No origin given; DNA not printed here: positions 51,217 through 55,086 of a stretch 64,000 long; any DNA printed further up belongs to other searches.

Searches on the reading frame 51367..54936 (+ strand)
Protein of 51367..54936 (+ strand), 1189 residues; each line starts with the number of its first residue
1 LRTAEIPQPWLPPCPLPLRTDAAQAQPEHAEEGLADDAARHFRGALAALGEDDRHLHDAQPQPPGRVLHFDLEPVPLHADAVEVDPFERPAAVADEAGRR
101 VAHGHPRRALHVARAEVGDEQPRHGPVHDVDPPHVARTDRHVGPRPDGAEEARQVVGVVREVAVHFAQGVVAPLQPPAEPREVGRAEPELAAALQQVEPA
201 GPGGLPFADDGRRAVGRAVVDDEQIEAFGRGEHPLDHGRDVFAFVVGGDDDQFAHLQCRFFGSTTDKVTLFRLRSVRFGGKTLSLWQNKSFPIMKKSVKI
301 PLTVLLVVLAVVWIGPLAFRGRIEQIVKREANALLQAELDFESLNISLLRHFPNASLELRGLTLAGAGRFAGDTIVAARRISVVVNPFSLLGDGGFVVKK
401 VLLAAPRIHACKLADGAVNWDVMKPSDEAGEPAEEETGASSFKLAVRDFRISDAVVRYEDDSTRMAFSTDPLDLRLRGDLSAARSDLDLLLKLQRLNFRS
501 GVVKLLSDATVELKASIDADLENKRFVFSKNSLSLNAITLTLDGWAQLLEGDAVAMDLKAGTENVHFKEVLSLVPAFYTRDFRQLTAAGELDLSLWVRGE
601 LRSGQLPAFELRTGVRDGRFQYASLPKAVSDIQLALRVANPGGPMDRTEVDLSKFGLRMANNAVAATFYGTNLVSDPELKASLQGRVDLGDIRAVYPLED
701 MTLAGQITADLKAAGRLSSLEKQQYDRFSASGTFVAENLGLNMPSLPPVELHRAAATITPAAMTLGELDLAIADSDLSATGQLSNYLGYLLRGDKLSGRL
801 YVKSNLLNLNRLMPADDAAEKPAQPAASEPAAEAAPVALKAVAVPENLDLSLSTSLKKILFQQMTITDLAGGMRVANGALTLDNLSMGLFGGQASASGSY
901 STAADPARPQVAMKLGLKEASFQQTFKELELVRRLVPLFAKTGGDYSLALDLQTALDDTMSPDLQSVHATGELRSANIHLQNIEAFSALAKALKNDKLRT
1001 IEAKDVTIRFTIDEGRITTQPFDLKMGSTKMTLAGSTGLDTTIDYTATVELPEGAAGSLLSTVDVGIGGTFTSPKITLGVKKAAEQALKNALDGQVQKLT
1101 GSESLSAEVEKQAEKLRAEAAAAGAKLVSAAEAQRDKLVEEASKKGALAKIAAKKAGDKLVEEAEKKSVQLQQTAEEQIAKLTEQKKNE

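Call 38: search_protein_families(library=pfam, proteins=[window:51367-54936:+], max_evalue=0.001)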
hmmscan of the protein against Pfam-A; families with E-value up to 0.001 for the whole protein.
window:51367-54936:+ (1189 aa): 2 families
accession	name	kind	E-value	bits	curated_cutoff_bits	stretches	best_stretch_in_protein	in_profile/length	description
PF05170.20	AsmA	-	4.8e-19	69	29.8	2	304-464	16-177/607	AsmA family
PF05359.17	DUF748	-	5.2e-13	48.4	50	1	293-572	10-257/1037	Domain of Unknown Function (DUF748)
